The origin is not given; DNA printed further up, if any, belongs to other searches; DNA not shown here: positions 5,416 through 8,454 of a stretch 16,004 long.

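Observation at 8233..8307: Beta-helix protein ends in a tripartite sorting-signal-like tail (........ / TM helix / RRH) without a PEP motif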

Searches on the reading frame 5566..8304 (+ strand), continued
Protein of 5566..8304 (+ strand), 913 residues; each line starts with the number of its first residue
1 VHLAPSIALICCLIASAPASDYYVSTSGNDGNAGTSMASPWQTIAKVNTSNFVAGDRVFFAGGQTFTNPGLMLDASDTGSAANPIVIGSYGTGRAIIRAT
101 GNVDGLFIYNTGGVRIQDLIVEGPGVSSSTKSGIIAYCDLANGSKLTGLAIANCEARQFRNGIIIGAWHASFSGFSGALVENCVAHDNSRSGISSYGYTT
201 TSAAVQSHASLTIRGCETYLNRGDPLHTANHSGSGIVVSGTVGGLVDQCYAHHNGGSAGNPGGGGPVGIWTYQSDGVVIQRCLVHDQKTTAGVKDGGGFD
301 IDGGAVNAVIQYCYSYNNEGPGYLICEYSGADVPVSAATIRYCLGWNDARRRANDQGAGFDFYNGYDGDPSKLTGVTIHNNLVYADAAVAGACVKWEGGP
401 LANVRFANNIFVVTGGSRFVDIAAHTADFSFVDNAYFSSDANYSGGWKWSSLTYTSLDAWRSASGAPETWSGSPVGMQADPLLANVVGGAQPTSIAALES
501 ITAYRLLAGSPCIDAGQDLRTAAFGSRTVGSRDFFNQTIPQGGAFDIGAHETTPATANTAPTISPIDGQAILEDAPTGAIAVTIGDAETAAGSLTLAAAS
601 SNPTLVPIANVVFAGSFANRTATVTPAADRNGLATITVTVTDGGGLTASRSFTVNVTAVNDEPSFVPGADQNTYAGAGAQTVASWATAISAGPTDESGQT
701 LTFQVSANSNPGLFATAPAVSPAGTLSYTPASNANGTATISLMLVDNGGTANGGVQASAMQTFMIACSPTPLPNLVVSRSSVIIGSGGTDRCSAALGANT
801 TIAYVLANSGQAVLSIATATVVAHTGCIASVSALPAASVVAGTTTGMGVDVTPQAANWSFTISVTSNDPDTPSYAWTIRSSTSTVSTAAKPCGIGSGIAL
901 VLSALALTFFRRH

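Call 32: find_related_loci(query=A2, collection=metagenome_contigs, flank=10000)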
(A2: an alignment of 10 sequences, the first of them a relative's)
Query A2 (913 aa) in metagenome_contigs; peptide patterns used: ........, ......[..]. (x = any residue, [..] = any of these).
600 stretches matched a pattern (row limit reached: there are more); 411 encode a relative of the query (tblastn E <= 1e-3); the best 80 are kept; 80 distinct loci.
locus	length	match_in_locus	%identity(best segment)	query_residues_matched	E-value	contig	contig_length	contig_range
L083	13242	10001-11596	42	8-551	4e-99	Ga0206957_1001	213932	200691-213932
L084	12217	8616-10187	39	5-551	4e-98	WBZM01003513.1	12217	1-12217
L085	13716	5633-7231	40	6-551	4e-97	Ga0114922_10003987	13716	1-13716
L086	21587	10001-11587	39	6-564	4e-97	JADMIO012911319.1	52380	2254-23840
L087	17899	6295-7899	39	2-551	9e-92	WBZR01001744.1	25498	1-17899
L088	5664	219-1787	40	13-551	7e-91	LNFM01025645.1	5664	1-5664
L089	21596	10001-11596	39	3-551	2e-90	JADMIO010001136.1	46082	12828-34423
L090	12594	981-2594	39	3-551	2e-89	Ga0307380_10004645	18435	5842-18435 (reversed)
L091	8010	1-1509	40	36-556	4e-87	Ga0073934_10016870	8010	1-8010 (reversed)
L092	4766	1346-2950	38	7-553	2e-87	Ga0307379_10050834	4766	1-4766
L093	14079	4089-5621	40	16-552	3e-86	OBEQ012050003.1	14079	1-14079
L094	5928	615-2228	38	4-550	5e-85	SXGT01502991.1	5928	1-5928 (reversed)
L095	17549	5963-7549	40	8-554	2e-84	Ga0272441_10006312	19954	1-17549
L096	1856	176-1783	39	2-549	4e-88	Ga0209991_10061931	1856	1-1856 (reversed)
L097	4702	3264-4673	40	7-485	2e-83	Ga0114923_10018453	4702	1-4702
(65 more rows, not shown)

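Call 37: find_encoding_contigs(protein=P0044, flank=10000, max_places=3)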
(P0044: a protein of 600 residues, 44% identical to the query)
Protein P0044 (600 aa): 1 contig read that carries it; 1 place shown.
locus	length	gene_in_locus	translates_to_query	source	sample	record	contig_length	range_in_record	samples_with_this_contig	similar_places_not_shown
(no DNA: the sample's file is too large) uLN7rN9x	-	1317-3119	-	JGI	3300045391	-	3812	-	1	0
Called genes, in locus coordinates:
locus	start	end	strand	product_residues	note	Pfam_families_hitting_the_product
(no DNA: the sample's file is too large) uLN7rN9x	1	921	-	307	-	?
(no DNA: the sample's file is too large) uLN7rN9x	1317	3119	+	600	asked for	PF22842:Pel9A-like_beta_helix, PF13229:Beta_helix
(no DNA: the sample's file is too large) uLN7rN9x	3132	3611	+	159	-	PF04542:Sigma70_r2 (weak)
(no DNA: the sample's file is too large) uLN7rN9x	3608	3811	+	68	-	?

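Call 38: find_encoding_contigs(protein=P0004, flank=10000, max_places=3)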
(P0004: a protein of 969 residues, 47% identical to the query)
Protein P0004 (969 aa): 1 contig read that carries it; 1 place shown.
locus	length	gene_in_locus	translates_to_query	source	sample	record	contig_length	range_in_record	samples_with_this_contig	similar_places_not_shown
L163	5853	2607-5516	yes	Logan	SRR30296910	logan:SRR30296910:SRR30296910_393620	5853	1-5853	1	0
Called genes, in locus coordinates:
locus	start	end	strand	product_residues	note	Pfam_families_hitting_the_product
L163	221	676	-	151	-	PF00334:NDK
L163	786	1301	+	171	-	PF04542:Sigma70_r2, PF08281:Sigma70_r4_2 (weak)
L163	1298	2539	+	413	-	PF04773:FecR, PF03425:CBM_11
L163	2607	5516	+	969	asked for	PF13229:Beta_helix, PF09479:Flg_new (weak), PF17892:Cadherin_5, PF17963:Big_9, PF19077:Big_13 (weak)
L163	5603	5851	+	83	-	?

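Call 41: list_cluster_members(proteins=[P0001, P0003, P0007, P0010])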
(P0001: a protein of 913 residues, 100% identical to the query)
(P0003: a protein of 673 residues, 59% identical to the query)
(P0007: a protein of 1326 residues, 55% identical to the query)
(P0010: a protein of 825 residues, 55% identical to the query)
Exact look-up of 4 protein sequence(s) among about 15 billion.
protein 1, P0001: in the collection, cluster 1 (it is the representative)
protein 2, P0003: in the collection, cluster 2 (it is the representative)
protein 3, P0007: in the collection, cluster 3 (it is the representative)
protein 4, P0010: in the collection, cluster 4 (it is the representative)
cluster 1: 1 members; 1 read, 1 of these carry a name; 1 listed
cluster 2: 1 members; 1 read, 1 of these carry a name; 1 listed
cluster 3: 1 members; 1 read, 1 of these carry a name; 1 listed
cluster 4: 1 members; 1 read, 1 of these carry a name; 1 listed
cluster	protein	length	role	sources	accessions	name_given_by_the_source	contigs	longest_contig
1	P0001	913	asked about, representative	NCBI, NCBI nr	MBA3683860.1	MAG: right-handed parallel beta-helix repeat-containing protein [Planctomycetes bacterium] | right-handed parallel beta-helix repeat-containing protein [Planctomycetota bacterium]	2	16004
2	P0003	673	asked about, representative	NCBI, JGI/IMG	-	hypothetical protein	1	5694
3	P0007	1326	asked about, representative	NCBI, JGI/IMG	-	uncharacterized repeat protein (TIGR02543 family)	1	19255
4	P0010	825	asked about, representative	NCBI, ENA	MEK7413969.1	MAG: right-handed parallel beta-helix repeat-containing protein [Planctomycetota ...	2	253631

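Call 50: find_encoding_contigs(protein=P0003, flank=10000, max_places=2)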
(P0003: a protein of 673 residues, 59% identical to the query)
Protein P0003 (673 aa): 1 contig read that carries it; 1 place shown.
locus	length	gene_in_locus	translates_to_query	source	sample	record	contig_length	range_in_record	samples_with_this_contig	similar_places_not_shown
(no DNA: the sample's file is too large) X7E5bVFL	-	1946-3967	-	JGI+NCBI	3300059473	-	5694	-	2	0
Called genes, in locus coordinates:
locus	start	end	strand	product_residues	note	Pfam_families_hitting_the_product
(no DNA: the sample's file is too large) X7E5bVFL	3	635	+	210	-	?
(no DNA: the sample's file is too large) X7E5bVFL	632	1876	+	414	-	PF04773:FecR, PF03425:CBM_11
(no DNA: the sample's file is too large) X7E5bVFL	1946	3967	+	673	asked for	PF13229:Beta_helix, PF09479:Flg_new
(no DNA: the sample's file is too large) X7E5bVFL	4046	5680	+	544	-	PF01676:Metalloenzyme, PF06415:iPGM_N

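Call 51: find_encoding_contigs(protein=P0010, flank=10000, max_places=2)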
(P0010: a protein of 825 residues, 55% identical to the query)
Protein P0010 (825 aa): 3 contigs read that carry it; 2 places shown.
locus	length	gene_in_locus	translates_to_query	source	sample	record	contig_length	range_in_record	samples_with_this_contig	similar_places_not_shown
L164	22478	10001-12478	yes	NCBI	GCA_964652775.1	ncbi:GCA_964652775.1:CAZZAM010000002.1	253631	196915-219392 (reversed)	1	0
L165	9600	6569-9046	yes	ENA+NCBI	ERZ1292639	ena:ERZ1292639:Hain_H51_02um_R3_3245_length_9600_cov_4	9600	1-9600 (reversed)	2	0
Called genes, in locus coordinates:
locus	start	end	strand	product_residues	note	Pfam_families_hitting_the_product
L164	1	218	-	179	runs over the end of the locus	-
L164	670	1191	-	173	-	-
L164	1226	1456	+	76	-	-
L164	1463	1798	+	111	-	-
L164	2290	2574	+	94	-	PF02604:PhdYeFM_antitox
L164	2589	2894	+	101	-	PF05016:ParE_toxin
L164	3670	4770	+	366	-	PF13088:BNR_2 (weak)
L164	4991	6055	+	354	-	PF13088:BNR_2 (weak)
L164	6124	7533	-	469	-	PF16075:DUF4815 (weak), PF25182:NonGDSL, PF00657:Lipase_GDSL, PF13472:Lipase_GDSL_2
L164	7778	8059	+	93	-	-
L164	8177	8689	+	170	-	PF04542:Sigma70_r2, PF08281:Sigma70_r4_2 (weak)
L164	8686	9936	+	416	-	PF04773:FecR, PF03425:CBM_11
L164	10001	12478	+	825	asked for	PF22842:Pel9A-like_beta_helix, PF13229:Beta_helix, PF07679:I-set (weak), PF13895:Ig_2 (faint), PF13927:Ig_3 (weak)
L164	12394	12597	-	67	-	-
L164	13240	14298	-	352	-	PF00392:GntR, PF00532:Peripla_BP_1, PF13407:Peripla_BP_4 (weak), PF13377:Peripla_BP_3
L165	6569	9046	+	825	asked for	PF22842:Pel9A-like_beta_helix, PF13229:Beta_helix, PF07679:I-set (weak), PF13895:Ig_2 (faint), PF13927:Ig_3 (weak)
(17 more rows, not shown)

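Call 59: find_encoding_contigs(protein=P0006, flank=10000, max_places=2)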
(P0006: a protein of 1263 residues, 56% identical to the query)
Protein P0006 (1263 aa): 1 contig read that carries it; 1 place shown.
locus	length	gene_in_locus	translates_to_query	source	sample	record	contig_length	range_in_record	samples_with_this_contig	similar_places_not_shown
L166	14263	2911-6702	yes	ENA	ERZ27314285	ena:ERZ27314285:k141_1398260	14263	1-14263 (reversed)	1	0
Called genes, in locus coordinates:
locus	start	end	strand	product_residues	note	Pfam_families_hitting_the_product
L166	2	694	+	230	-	?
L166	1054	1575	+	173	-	PF04542:Sigma70_r2, PF08281:Sigma70_r4_2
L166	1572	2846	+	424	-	PF04773:FecR, PF03425:CBM_11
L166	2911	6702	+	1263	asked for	PF00047:ig (faint), PF13895:Ig_2 (faint), PF07679:I-set (weak), PF13927:Ig_3 (weak), PF07679:I-set (weak), PF13927:Ig_3 (weak), PF07081:DUF1349 (weak)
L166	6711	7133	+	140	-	-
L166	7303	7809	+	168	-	-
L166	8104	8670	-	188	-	PF00398:RrnaAD (weak), PF13649:Methyltransf_25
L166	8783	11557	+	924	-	PF12705:PDDEXK_1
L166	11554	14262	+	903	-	?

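Call 60: find_encoding_contigs(protein=P0011, flank=10000, max_places=2)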
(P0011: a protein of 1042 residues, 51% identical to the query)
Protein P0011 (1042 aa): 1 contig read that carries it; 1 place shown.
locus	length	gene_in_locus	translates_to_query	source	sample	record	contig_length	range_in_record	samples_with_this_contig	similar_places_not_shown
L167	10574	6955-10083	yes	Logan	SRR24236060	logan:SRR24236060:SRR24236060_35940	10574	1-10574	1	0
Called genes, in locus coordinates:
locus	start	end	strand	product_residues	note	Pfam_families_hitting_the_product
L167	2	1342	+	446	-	?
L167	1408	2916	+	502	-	PF00884:Sulfatase, PF01663:Phosphodiest (faint), PF16347:SGSH_C (weak)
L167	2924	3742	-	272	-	PF00165:HTH_AraC (faint), PF12833:HTH_18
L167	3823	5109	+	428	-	PF00890:FAD_binding_2 (weak), PF01134:GIDA (weak), PF01266:DAO (faint), PF12831:FAD_oxidored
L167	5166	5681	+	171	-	PF04542:Sigma70_r2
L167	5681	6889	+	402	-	PF04773:FecR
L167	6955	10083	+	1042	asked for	PF13229:Beta_helix (faint), PF03160:Calx-beta, PF07081:DUF1349 (faint)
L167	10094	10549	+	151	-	-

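Call 82: predict_structure(alignment_id=A2)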
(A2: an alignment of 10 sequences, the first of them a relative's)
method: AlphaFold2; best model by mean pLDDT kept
length: 913 residues; sequences in the alignment: 10
mean_pLDDT: 56.1   pTM: 0.57
mean pLDDT of the five models: 56.1, 55.3, 53.9, 53.3, 46.0
residues with pLDDT >= 90: 81; 70-90: 263; 50-70: 144; < 50: 425
segments of 3 or more residues with pLDDT < 50: 1-3, 35-38, 228-230, 258-264, 468-483, 493-691, 709-711, 735-737, 739-742, 746-913
pLDDT, mean of each block of 10 residues (from residue 1): 56 59 77 51 76 89 84 89 88 87 88 94 79 88 84 93 78 84 89 70 66 89 59 77 84 70 66 86 80 70 86 83 79 80 80 71 68 81 75 82 83 71 82 74 59 73 57 38 53 46 38 36 29 27 27 29 23 28 35 34 31 34 33 33 31 34 23 22 34 50 51 56 56 50 44 33 41 39 27 21 22 24 27 26 27 30 29 30 27 23 25 26
secondary structure, 60 per line:
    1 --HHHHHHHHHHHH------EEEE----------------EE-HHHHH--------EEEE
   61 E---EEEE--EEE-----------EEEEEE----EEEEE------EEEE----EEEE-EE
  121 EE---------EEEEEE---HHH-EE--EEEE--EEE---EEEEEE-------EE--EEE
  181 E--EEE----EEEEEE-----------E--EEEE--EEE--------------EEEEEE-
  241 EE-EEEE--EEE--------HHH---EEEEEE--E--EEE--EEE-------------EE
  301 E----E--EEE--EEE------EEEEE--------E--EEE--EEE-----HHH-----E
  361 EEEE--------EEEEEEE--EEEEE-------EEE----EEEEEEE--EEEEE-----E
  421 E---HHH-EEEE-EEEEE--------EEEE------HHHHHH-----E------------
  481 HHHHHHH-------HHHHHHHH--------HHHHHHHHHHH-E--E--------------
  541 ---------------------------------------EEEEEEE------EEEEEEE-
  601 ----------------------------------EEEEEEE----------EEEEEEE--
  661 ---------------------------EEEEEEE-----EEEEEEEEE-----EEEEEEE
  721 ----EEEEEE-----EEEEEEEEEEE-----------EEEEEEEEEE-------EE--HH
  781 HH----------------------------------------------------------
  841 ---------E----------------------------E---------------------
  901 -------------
elements in order (helices of 4 or more, strands of 3 or more residues): H3-14 E21-24 H44-48 E57-61 E65-68 E71-73 E85-90 E95-99 E106-109 E114-117 E119-122 E132-137 E149-152 E155-157 E161-166 E178-181 E184-186 E191-196 E211-214 E217-219 E234-239 E244-247 E250-252 E267-272 E278-280 E283-285 E299-301 E309-311 E314-316 E323-327 E339-341 E344-346 E360-364 E373-379 E382-386 E394-396 E401-407 E410-414 E429-432 E434-438 E447-450 H457-462 H481-487 H495-502 H511-521 E580-586 E593-599 E635-641 E652-658 E688-694 E700-708 E714-720 E725-730 E736-746 E758-767 H779-782

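Call 84: fold_search(model_id=the predicted structure, library=pdb)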
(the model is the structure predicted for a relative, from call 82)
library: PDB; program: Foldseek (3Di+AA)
matches with E <= 10: 278; with E <= 0.001: 24
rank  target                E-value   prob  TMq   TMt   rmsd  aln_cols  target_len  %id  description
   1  6kqs_A                4.0e-10  1.00  0.31  0.45   5.7       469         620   17  Crystal Structure of GH136 lacto-N-biosidase from Eubacterium ramulus - selenomethionine derivative (released 2020-06-10)
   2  5gqc_A                5.1e-10  1.00  0.35  0.53   5.6       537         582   21  Crystal structure of lacto-N-biosidase LnbX from Bifidobacterium longum subsp. longum, ligand-free form (released 2017-04-19)
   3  5gqc_D                6.1e-10  1.00  0.34  0.51   6.2       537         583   19  Crystal structure of lacto-N-biosidase LnbX from Bifidobacterium longum subsp. longum, ligand-free form (released 2017-04-19)
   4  6kqt_A                7.1e-10  1.00  0.31  0.45   9.7       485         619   16  Crystal Structure of GH136 lacto-N-biosidase from Eubacterium ramulus - native protein (released 2020-06-10)
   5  7v6m_A                2.6e-08  1.00  0.33  0.51   9.3       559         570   16  Crystal structure of lacto-N-biosidase TnX from Tynzenella nexilis, lacto-N-biose complex (released 2022-02-09)
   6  6qps_B                3.0e-07  1.00  0.23  0.42  11.7       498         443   13  Structural characterization of a mannuronic acid specific polysaccharide family 6 lyase enzyme from human gut microbio (released 2019-09-25)
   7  6qps_A                4.5e-07  1.00  0.23  0.43  12.6       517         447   13  Structural characterization of a mannuronic acid specific polysaccharide family 6 lyase enzyme from human gut microbio (released 2019-09-25)
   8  7o84_B                6.5e-06  1.00  0.22  0.43  13.3       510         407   12  Structure of the PL6 family alginate lyase Pedsa0632 from Pseudopedobacter saltans in complex with substrate (released 2021-07-28)
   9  5lw3                  1.5e-05  1.00  0.27  0.59   6.2       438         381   12  Azotobacter vinelandii Mannuronan C-5 epimerase AlgE6 A-module (released 2017-10-25)
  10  7o7a_B                3.6e-05  1.00  0.25  0.49  12.0       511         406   14  Structure of the PL6 family alginate lyase Pedsa0632 from Pseudopedobacter saltans (released 2021-07-28)
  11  7o79                  3.8e-05  1.00  0.20  0.36  11.5       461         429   11  Structure of the PL6 family polysaccharide lyase Pedsa3628 from Pseudopedobacter saltans (released 2021-07-28)
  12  7o7a_A                4.8e-05  1.00  0.19  0.36  16.2       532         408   12  Structure of the PL6 family alginate lyase Pedsa0632 from Pseudopedobacter saltans (released 2021-07-28)
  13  2pyg_A                5.8e-05  1.00  0.20  0.44  10.7       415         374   12  Azotobacter vinelandii Mannuronan C-5 epimerase AlgE4 A-module (released 2008-05-27)
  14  7o84_A                8.8e-05  1.00  0.25  0.48  13.5       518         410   14  Structure of the PL6 family alginate lyase Pedsa0632 from Pseudopedobacter saltans in complex with substrate (released 2021-07-28)
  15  7dmk_C                1.5e-04  1.00  0.25  0.31   8.3       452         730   13  PL6 alginate lyase BcAlyPL6 (released 2021-10-06)
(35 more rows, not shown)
